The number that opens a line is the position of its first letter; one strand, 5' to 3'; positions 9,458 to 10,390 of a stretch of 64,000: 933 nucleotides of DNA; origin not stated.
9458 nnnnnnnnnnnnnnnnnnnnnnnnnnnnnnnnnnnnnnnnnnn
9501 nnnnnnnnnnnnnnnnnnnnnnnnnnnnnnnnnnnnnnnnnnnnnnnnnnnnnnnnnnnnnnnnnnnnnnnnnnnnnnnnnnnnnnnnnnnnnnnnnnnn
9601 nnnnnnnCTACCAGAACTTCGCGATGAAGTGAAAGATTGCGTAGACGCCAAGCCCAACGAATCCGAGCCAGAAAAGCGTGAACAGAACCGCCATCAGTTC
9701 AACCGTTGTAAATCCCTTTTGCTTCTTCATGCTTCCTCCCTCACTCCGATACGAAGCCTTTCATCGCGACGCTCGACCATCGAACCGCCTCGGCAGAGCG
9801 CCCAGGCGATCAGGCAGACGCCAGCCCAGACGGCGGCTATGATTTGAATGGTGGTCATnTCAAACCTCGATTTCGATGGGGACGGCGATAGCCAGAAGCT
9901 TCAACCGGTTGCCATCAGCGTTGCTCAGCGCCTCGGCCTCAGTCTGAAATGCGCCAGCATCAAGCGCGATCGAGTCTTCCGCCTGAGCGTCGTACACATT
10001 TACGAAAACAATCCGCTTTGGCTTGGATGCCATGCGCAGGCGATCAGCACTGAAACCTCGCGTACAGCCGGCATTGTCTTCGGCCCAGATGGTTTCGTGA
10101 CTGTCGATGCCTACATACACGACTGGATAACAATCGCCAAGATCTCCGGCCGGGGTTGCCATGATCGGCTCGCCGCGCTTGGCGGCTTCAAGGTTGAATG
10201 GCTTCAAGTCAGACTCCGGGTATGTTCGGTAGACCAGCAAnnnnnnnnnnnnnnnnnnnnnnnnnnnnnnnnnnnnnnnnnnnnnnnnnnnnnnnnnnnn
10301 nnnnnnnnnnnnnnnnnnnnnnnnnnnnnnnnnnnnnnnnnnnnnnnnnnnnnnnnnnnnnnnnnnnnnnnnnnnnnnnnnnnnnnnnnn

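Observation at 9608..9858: Two overlapping unannotated hydrophobic micro-ORFs; one carries a prepilin-like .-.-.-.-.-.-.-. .-terminus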

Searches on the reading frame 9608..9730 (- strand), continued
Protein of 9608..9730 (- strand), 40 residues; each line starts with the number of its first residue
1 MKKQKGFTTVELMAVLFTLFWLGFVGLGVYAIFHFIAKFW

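Call 67: search_solved_structures(query=A2, max_evalue=0.1, show_alignments=5)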
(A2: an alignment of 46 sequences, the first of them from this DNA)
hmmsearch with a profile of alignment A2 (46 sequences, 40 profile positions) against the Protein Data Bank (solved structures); distinct sequences matched with E-value up to 0.1: 13.
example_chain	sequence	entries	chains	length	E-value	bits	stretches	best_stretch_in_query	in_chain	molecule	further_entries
9egp_A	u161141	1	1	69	7.9e-06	29.3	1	2-28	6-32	Geopilin domain 1 protein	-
9lab_B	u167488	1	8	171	9.9e-06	29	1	1-25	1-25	MSHA major pilin subunit MshA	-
7tgg_A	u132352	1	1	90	5.2e-05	26.7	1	2-26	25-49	Geopilin domain 1 protein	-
9laa_A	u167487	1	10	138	6e-05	26.5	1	2-30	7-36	Type IV pilin protein PilA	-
6gv9_A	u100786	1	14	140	0.01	19.4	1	7-30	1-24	Prepilin peptidase-dependent protein D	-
5kua_A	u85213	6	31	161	0.034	17.7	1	7-30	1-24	pilin | Neisseria meningitidis PilE variant SB-GATDH | Neisseria meningitidis PilE, SB-DATDH variant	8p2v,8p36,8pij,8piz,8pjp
2hi2_A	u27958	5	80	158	0.035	17.7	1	7-30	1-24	Fimbrial protein | PilA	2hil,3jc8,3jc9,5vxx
1ay2_A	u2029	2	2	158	0.035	17.7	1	7-30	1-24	TYPE 4 PILIN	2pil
8p3b_A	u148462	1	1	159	0.036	17.6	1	7-30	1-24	Fimbrial protein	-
2m7g_A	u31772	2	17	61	0.052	17.1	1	7-26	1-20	Geopilin domain 1 protein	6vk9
8tum_e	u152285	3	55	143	0.068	16.8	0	7-26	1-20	Type IV major pilin protein PilA | Pilin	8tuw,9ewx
1oqw_A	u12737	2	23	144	0.073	16.7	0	7-26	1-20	Fimbrial protein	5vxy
3sok_A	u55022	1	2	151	0.097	16.2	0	7-30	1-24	Fimbrial protein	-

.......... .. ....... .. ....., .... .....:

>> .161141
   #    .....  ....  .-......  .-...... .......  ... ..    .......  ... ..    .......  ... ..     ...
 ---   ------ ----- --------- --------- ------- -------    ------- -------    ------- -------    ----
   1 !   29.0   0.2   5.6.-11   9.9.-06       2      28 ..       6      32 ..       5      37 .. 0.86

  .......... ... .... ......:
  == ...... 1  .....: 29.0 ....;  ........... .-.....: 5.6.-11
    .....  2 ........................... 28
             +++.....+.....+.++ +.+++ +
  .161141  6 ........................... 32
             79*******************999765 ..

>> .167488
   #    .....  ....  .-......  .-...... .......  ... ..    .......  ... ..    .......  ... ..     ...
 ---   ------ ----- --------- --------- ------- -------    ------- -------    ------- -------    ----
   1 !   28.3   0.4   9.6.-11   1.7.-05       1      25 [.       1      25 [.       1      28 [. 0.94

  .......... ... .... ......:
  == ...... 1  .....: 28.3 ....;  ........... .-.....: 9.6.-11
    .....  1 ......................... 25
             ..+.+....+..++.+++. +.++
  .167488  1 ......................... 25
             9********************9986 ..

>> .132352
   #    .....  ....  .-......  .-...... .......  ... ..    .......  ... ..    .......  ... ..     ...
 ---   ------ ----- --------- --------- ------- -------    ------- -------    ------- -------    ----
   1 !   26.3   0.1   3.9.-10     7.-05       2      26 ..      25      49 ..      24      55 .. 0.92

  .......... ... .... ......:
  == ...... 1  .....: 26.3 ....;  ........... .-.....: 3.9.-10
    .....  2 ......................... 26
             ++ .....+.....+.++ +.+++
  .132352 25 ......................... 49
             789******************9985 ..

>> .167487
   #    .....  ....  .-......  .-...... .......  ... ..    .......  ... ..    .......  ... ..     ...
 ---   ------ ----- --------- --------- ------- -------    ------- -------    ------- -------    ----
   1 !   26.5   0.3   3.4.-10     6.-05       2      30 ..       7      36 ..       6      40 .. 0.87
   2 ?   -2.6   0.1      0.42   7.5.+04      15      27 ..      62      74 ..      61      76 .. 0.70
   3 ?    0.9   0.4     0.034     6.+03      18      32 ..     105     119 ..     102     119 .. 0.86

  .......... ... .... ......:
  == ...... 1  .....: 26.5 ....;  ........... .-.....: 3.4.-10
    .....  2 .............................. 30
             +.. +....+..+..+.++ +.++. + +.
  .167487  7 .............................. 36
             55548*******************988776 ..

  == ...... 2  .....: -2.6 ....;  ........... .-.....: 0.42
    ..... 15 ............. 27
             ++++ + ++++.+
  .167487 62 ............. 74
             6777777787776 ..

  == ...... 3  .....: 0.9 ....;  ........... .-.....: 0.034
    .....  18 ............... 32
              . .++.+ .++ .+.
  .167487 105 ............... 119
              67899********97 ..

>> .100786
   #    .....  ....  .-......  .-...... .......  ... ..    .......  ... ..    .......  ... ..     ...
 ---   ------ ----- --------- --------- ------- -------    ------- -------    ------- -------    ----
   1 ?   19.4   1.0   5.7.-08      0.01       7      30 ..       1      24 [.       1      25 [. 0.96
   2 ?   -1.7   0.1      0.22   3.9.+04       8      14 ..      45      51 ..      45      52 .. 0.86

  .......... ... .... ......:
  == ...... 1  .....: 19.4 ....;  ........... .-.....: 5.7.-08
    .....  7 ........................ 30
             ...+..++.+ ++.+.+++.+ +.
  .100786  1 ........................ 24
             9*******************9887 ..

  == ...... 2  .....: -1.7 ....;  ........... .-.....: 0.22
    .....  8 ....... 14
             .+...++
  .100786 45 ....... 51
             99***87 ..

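Call 68: predict_structure(alignment_id=A2)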
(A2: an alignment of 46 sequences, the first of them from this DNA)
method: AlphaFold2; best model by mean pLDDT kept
length: 40 residues; sequences in the alignment: 46
mean_pLDDT: 92.0   pTM: 0.54
mean pLDDT of the five models: 92.0, 91.9, 90.6, 90.2, 89.8
residues with pLDDT >= 90: 32; 70-90: 5; 50-70: 3; < 50: 0
segments of 3 or more residues with pLDDT < 50: none
pLDDT, mean of each block of 10 residues (from residue 1): 79 98 98 93
secondary structure, 60 per line:
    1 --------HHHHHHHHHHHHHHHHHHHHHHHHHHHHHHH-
elements in order: H9-39

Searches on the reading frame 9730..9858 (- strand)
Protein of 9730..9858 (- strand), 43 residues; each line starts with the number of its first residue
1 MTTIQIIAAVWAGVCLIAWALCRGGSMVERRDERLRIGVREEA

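Call 4: search_protein_families(library=pfam, proteins=[window:9730-9858:-], max_evalue=10)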
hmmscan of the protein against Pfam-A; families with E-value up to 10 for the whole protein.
seq(43 aa): 1 family
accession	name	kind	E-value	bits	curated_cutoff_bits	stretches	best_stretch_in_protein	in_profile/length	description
PF02439.20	Adeno_E3_CR2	-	0.039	14.2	36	1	2-18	4-20/38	Adenovirus E3 region protein CR2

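Call 23: search_protein_families(library=phrogs, proteins=[window:9730-9858:-], max_evalue=1)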
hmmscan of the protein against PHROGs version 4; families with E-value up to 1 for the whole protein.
seq(43 aa): 2 families
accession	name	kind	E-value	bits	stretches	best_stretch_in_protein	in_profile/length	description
phrog_9715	-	unknown function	0.063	14.3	1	13-34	18-40/59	-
phrog_25170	-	unknown function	0.19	12.5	1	3-23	8-28/43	-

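Call 24: search_protein_families(library=ncbifam, proteins=[window:9730-9858:-], max_evalue=1)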
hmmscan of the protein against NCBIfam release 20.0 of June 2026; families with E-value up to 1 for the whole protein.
seq(43 aa): 0 families

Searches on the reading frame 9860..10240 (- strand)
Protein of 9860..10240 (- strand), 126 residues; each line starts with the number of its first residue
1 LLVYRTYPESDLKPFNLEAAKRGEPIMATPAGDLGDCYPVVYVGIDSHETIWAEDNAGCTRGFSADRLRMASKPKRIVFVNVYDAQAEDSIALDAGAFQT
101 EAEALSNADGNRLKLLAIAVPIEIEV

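Call 4: search_protein_families(library=pfam, proteins=[window:9860-10240:-], max_evalue=10)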
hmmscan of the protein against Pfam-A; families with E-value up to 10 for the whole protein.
window:9860-10240:- (126 aa): 0 families

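Call 52: search_protein_families(library=pfam, proteins=[window:9860-10240:-], max_evalue=0.001)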
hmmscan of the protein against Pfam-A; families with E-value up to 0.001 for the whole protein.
window:9860-10240:- (126 aa): 0 families

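Call 53: find_homologous_proteins(query=window:9860-10240:-, max_evalue=0.001)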
Query window:9860-10240:- (126 aa): 3 proteins with E <= 0.001 among 18 candidates.
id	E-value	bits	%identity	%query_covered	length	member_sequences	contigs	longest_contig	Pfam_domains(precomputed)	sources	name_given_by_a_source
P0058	7.8e-69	247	99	91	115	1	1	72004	-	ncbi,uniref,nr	ncbi:hypothetical protein BZM27_05825 [Paraburkholderia steynii]|uniref:Uncharacterized protein n=1 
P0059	3.6e-12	64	42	92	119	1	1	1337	-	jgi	-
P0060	5.6e-7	47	36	90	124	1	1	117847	PF26890.1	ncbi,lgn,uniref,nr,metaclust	ncbi:hypothetical protein WK07_04320 [Burkholderia multivorans]|uniref:hypothetical protein n=1 Tax=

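Call 54: find_encoding_contigs(protein=P0058, flank=3000, max_places=3)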
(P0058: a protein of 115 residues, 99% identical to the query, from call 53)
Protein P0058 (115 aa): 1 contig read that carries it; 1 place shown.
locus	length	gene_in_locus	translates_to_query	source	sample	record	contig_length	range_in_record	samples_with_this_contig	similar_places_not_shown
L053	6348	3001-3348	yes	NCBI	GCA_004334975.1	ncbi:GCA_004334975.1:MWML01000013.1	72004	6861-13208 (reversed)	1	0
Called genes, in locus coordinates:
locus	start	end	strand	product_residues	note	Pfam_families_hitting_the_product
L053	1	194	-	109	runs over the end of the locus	PF15943:YdaS_toxin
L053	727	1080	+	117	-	PF00717:Peptidase_S24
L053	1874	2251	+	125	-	-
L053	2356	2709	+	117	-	-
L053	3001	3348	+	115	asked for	-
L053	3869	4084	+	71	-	-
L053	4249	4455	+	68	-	-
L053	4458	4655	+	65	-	-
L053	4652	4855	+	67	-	-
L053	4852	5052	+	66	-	-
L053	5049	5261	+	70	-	-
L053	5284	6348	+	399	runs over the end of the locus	-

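Call 55: find_encoding_contigs(protein=P0060, flank=3000, max_places=3)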
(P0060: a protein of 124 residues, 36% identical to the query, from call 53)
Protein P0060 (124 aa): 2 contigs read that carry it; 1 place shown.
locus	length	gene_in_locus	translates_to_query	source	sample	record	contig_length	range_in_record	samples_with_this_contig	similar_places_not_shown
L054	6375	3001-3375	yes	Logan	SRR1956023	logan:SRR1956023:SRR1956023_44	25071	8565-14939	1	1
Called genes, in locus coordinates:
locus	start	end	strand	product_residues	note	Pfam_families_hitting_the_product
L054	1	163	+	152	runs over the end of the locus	PF05866:RusA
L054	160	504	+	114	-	PF01047:MarR (faint), PF01978:TrmB (faint)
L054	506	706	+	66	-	-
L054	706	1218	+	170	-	-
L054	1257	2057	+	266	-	PF01145:Band_7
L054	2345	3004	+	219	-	-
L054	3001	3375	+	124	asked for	PF26890:Phage_HP1_YO09 (weak)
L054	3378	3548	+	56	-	-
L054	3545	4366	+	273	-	-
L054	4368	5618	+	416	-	-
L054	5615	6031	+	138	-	PF01844:HNH (faint)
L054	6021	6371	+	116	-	-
